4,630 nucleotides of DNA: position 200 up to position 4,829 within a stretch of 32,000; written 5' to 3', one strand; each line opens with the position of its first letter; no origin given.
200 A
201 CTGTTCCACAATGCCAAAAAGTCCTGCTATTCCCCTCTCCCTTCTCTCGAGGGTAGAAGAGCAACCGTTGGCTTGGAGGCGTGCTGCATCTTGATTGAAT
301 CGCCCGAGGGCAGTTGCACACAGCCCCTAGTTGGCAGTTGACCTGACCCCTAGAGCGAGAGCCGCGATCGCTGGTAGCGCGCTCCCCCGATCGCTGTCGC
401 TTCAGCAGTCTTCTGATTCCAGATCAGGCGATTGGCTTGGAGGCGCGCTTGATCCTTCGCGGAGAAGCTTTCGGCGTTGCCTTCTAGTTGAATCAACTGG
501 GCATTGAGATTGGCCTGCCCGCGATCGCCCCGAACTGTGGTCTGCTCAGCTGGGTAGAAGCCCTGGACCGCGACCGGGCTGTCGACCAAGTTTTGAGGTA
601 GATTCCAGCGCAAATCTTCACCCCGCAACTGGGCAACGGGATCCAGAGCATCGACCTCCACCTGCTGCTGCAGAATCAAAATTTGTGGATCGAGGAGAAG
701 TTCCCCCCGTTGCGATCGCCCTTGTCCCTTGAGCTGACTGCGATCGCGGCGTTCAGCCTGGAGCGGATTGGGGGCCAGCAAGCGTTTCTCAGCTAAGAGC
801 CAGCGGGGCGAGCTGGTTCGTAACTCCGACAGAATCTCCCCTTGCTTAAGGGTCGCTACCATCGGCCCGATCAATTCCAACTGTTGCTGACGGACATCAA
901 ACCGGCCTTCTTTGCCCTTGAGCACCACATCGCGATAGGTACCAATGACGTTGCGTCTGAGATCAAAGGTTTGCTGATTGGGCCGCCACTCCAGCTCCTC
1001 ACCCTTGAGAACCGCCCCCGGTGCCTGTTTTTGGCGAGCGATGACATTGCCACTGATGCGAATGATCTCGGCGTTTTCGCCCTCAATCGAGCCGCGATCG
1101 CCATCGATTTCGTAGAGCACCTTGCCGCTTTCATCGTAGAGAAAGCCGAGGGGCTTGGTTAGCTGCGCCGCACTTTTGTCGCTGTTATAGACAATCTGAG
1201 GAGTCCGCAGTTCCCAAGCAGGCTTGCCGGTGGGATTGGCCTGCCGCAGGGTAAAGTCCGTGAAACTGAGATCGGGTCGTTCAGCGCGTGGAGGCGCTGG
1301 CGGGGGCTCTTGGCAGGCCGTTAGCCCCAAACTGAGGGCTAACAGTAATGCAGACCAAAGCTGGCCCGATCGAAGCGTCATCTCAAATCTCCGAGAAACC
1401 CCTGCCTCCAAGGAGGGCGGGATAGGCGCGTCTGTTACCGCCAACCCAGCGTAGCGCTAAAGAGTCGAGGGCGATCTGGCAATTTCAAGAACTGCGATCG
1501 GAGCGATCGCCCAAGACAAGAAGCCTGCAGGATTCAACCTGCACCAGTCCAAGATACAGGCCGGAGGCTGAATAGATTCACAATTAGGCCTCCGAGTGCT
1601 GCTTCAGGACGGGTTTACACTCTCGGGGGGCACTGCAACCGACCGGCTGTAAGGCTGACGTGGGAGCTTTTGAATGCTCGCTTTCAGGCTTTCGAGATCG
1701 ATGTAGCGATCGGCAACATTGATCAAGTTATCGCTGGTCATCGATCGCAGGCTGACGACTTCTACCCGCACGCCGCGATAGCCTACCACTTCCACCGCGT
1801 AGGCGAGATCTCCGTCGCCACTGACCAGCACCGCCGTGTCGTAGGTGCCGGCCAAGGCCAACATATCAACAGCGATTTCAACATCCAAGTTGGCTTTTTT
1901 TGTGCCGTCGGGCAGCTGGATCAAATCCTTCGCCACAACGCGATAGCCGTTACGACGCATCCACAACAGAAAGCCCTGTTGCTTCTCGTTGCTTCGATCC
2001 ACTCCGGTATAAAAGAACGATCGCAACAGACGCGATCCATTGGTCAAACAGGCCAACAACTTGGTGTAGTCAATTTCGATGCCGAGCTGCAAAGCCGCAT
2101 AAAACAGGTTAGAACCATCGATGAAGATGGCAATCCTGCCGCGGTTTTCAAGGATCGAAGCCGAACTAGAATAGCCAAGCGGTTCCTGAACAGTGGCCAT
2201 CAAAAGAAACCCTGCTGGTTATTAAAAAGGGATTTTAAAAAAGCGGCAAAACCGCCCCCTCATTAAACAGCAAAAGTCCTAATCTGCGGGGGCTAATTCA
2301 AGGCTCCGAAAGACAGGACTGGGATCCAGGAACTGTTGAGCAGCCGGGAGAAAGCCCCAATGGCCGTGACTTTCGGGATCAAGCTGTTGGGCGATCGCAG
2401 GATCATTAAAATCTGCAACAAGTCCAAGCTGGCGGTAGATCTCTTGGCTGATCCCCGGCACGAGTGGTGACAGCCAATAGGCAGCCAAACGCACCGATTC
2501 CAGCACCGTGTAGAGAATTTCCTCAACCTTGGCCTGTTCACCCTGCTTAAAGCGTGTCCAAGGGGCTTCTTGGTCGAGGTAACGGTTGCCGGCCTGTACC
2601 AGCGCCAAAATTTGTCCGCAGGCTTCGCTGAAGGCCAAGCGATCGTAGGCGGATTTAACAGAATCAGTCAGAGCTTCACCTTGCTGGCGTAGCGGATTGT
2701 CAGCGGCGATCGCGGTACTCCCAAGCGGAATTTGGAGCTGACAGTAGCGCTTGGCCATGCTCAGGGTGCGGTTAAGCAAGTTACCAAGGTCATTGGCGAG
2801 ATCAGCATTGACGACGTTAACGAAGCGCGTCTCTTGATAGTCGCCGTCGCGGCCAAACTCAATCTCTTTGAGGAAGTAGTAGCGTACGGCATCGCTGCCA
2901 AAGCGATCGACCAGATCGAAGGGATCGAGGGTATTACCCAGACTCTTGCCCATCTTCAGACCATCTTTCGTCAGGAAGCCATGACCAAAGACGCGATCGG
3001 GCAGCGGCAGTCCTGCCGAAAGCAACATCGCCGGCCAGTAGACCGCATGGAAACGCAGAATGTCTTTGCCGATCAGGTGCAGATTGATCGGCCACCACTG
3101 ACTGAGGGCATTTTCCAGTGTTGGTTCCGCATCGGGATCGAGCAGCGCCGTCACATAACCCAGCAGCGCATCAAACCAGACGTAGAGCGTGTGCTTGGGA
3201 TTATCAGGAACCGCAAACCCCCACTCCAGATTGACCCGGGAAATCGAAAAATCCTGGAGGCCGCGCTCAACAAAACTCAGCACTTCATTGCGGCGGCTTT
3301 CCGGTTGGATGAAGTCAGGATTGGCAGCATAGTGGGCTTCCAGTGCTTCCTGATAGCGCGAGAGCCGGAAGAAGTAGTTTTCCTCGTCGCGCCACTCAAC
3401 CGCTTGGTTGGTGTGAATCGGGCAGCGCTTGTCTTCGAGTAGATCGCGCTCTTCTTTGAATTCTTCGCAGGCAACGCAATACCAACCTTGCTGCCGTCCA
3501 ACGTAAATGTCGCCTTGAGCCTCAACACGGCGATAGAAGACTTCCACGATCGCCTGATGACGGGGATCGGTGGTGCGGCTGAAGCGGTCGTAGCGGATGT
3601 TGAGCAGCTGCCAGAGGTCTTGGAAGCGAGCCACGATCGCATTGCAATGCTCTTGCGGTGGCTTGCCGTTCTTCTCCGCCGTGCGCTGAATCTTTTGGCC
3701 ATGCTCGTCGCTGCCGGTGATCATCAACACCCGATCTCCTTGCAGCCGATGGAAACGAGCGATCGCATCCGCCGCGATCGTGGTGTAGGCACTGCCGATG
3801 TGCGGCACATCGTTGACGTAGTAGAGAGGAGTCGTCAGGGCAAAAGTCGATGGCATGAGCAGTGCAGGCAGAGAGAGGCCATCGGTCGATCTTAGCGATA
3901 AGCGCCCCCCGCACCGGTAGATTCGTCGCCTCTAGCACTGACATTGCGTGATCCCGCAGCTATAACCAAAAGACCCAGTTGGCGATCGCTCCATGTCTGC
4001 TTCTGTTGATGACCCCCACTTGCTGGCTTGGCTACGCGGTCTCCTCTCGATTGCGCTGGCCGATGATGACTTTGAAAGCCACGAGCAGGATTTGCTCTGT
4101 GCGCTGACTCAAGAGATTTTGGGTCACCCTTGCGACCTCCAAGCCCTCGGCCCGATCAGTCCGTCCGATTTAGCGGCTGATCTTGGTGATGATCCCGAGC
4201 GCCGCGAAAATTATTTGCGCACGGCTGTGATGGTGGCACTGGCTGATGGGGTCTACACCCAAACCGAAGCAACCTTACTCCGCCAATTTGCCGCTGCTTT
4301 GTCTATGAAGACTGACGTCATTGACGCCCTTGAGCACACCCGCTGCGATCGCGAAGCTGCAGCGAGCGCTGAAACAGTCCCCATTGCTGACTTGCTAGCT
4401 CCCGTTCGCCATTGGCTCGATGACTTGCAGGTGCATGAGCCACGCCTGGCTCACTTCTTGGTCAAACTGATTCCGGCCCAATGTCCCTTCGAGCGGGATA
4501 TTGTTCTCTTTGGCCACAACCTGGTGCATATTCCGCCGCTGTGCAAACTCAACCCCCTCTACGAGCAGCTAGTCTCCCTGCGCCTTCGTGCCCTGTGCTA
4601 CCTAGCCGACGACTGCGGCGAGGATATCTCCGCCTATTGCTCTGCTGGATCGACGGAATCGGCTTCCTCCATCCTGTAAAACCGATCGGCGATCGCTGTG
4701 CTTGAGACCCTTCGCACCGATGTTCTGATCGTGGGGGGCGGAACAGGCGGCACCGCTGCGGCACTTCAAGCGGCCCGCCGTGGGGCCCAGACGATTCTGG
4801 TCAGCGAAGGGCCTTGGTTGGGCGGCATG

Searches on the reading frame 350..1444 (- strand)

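Call 73: search_protein_families(library=pfam, proteins=[window:350-1444:-], max_evalue=0.0001)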
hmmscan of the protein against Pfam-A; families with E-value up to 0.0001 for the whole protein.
window:350-1444:- (364 aa): 1 family
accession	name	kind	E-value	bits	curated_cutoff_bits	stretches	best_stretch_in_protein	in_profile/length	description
PF06835.18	LptC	-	9.8e-19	68.1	21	1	34-193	7-168/175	Lipopolysaccharide-assembly, LptC-related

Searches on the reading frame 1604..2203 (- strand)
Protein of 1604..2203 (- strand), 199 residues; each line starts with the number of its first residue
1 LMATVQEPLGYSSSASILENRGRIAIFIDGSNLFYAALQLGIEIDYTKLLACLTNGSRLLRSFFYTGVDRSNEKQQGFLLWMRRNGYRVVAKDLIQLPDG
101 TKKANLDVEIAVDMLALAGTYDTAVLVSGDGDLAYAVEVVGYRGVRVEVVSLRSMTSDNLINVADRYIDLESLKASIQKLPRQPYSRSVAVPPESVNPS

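Call 73: search_protein_families(library=pfam, proteins=[window:1604-2203:-], max_evalue=0.0001)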
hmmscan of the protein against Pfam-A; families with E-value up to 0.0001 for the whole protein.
window:1604-2203:- (199 aa): 1 family
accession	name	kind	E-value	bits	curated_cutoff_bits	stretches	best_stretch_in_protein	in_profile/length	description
PF01936.24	NYN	-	5e-35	121.6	24.2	1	23-171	1-145/145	NYN domain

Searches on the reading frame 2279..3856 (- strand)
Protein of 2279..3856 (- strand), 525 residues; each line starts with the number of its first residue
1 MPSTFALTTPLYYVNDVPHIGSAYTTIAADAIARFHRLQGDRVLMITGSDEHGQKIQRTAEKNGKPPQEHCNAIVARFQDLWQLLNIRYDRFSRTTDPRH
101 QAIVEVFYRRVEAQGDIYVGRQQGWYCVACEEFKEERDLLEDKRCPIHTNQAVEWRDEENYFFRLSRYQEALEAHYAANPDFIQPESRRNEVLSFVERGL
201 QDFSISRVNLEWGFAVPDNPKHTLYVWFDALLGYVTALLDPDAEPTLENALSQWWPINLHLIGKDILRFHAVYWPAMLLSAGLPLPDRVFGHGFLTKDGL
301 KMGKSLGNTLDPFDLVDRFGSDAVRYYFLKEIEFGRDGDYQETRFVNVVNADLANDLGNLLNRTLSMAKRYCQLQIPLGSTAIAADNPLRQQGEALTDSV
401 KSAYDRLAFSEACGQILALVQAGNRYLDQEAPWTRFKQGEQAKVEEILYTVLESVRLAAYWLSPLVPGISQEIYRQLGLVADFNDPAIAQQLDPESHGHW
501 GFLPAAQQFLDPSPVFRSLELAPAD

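Call 73: search_protein_families(library=pfam, proteins=[window:2279-3856:-], max_evalue=0.0001)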
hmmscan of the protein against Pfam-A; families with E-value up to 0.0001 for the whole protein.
window:2279-3856:- (525 aa): 4 families
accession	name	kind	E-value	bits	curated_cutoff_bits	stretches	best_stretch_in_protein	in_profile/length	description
PF09334.17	tRNA-synt_1g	-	1.6e-107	360.1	20.1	2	140-365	164-391/391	tRNA synthetases class I (M)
PF00133.28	tRNA-synt_1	-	1.8e-23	83.4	22.7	2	4-217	24-244/414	tRNA synthetases class I (I, L, M and V)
PF01406.26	tRNA-synt_1e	-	3.2e-11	43.6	27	1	14-122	19-126/301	tRNA synthetases class I (C) catalytic domain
PF19303.5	Anticodon_3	-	8.3e-10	39.2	23.5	1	376-493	1-117/152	Anticodon binding domain of methionyl tRNA ligase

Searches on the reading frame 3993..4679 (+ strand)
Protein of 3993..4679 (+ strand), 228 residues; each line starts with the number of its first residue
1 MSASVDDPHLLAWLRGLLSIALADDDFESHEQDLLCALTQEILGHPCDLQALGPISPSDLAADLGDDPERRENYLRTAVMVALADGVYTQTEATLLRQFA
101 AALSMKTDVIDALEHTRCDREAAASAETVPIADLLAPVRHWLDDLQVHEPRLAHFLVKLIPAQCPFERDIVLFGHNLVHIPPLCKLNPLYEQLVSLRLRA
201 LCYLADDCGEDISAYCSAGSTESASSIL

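Call 73: search_protein_families(library=pfam, proteins=[window:3993-4679:+], max_evalue=0.0001)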
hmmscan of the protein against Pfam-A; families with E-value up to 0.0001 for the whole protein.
window:3993-4679:+ (228 aa): 2 families
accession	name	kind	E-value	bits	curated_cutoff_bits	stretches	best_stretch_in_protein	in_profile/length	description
PF06967.16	Mo-nitro_C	-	2.6e-42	143.1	27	1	134-216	1-83/83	Mo-dependent nitrogenase C-terminus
PF05099.18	TerB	-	4.5e-10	40.3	24.4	1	63-108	64-111/118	Tellurite resistance protein TerB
